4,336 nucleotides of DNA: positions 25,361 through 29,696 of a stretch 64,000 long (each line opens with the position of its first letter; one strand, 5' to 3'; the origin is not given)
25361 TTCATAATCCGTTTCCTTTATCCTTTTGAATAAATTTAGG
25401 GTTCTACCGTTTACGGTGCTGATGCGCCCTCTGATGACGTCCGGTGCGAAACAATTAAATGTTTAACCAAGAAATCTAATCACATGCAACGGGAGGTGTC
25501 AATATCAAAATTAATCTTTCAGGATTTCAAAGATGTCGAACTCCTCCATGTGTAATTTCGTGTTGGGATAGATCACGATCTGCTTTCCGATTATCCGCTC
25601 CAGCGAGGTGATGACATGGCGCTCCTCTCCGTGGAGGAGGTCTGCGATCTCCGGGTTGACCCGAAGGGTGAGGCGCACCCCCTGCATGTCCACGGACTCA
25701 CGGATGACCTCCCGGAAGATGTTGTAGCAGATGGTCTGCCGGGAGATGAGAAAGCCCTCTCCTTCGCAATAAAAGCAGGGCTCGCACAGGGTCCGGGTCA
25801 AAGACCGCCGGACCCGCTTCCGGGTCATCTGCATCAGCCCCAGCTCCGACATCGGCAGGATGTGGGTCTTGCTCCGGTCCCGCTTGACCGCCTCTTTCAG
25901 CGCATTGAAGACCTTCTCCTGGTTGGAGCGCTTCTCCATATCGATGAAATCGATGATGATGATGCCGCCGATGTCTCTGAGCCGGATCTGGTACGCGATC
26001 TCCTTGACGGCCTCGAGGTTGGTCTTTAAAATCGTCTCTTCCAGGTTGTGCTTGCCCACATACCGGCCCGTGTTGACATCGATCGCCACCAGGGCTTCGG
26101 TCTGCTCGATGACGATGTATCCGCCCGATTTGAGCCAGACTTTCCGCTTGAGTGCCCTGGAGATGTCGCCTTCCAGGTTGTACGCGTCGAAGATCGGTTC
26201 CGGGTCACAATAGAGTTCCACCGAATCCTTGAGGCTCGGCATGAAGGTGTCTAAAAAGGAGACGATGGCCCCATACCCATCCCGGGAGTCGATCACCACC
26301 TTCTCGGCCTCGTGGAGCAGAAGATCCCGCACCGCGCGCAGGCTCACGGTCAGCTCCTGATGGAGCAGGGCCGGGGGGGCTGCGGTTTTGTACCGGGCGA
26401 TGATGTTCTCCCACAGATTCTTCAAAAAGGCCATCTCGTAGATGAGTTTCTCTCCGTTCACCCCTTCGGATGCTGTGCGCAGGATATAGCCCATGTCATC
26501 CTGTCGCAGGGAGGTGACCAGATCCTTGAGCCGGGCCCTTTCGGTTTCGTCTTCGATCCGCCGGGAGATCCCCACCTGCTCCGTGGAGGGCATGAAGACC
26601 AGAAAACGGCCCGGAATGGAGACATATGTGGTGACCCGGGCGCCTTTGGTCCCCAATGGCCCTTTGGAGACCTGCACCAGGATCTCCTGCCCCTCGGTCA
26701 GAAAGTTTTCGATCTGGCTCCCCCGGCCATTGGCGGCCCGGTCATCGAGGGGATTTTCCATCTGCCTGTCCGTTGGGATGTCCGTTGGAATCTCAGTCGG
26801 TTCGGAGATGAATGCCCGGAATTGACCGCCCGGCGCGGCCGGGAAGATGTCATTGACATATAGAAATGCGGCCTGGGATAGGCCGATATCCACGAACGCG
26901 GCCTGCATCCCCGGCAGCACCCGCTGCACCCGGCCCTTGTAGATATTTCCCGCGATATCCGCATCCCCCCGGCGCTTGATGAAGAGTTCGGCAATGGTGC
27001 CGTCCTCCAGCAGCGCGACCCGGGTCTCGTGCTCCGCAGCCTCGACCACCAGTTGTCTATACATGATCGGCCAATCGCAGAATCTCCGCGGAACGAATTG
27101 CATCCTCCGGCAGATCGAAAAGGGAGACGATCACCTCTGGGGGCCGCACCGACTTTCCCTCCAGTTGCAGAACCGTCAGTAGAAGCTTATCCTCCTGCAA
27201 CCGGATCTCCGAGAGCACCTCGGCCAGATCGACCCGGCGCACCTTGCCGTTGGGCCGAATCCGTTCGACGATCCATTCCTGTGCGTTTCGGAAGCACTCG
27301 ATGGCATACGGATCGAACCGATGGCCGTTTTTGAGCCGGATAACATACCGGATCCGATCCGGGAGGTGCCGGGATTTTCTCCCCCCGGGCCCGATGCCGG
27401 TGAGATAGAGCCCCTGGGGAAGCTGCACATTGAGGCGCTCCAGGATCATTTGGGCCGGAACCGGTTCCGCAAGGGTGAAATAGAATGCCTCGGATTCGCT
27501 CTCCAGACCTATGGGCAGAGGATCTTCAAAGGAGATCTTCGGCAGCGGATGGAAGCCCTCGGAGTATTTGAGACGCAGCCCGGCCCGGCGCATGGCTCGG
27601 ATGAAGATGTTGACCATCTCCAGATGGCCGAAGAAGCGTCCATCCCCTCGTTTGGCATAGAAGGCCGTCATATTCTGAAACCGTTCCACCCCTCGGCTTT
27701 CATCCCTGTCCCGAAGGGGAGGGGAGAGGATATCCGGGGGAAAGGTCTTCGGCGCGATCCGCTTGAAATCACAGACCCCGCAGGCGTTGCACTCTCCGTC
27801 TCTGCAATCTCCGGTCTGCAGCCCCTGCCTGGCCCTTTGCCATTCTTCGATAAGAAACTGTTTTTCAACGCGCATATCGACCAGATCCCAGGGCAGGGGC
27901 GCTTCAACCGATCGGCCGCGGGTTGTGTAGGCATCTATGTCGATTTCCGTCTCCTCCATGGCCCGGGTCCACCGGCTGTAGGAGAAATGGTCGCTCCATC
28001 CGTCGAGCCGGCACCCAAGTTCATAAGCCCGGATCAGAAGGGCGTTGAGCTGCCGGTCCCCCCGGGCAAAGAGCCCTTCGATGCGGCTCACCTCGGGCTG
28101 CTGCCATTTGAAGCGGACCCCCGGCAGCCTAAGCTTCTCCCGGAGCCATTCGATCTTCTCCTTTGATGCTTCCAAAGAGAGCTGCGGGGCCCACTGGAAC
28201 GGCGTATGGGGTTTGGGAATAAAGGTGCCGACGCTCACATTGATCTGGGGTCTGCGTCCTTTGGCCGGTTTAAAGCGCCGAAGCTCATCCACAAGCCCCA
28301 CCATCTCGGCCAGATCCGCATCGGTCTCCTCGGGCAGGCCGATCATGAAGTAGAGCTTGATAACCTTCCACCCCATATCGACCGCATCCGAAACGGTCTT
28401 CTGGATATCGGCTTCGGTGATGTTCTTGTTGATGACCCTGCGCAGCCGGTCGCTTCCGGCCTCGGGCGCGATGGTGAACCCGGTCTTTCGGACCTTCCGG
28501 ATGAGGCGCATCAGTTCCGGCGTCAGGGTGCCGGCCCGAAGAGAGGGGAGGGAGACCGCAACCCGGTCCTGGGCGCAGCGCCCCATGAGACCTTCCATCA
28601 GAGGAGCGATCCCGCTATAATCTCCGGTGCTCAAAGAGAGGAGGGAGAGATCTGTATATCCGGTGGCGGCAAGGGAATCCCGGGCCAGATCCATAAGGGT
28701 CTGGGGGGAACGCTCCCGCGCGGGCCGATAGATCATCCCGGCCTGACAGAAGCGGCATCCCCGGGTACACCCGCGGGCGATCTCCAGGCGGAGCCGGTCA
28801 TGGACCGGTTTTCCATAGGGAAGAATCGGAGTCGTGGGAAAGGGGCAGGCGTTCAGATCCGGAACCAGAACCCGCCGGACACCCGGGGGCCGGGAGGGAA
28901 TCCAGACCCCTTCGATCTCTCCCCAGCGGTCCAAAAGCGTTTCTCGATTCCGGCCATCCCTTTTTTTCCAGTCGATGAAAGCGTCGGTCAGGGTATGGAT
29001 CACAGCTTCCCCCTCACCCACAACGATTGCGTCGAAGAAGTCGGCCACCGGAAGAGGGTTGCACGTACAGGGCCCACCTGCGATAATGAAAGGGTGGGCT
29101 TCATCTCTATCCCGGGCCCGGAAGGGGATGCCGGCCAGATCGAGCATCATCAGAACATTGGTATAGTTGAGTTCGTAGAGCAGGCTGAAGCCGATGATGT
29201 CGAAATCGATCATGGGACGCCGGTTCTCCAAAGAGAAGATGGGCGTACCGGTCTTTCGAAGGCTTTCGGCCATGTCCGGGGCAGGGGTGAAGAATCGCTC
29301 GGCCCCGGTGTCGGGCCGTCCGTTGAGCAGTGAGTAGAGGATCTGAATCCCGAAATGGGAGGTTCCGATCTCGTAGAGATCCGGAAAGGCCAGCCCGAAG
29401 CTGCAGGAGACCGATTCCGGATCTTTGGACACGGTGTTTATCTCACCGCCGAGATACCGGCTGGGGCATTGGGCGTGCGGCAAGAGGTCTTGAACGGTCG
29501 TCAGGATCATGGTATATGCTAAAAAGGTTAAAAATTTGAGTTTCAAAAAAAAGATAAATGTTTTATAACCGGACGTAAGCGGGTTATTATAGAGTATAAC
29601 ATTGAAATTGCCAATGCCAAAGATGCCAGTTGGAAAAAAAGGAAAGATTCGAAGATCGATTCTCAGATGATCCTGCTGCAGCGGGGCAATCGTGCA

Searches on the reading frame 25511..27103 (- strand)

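Call 51: search_protein_families(library=pfam, proteins=[window:25511-27103:-], max_evalue=0.001)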
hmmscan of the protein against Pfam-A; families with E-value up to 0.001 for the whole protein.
window:25511-27103:- (530 aa): 2 families
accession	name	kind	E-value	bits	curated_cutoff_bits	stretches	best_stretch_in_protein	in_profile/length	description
PF10150.14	RNase_E_G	-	2.7e-108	361.9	25.5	1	162-431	1-270/270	Ribonuclease E/G family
PF20833.2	RNase_E_G_Thio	-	2.2e-10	41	26.8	1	442-524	1-83/86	RNase E/G, Thioredoxin-like domain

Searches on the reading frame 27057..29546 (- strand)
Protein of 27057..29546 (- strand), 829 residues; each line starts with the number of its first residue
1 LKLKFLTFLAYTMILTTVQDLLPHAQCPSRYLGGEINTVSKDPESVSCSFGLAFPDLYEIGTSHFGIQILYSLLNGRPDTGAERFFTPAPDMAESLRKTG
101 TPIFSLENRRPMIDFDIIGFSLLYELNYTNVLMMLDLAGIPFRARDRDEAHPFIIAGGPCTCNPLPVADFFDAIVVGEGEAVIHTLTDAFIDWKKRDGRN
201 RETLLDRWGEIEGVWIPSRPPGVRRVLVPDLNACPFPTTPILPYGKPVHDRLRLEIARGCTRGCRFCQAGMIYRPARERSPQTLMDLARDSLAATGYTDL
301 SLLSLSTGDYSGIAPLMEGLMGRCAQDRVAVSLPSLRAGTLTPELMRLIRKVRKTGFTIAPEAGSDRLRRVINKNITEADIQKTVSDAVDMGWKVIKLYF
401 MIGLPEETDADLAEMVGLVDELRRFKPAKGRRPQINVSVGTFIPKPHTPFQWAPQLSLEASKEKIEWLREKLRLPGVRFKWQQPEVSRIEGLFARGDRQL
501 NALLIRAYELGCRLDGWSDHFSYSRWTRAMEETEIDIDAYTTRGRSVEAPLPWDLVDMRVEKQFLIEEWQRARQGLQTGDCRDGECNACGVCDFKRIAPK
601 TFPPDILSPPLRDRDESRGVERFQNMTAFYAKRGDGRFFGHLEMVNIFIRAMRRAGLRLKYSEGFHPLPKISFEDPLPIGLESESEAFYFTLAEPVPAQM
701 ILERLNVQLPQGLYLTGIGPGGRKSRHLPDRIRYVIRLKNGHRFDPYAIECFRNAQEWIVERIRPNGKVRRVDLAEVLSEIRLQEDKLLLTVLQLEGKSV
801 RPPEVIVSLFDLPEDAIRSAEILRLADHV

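Call 51: search_protein_families(library=pfam, proteins=[window:27057-29546:-], max_evalue=0.001)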
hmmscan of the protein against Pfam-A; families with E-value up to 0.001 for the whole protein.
window:27057-29546:- (829 aa): 3 families
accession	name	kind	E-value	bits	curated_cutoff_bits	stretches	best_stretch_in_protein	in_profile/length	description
PF19864.5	Radical_SAM_N2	-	9.8e-58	194.3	29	1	66-217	1-151/151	Radical SAM proteins, N-terminal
PF10105.14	DUF2344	-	1.6e-36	126.2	23.8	1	629-802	5-176/176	Uncharacterized protein conserved in bacteria (DUF2344)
PF04055.27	Radical_SAM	-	6.8e-20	72.3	29.5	1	255-418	2-165/166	Radical SAM superfamily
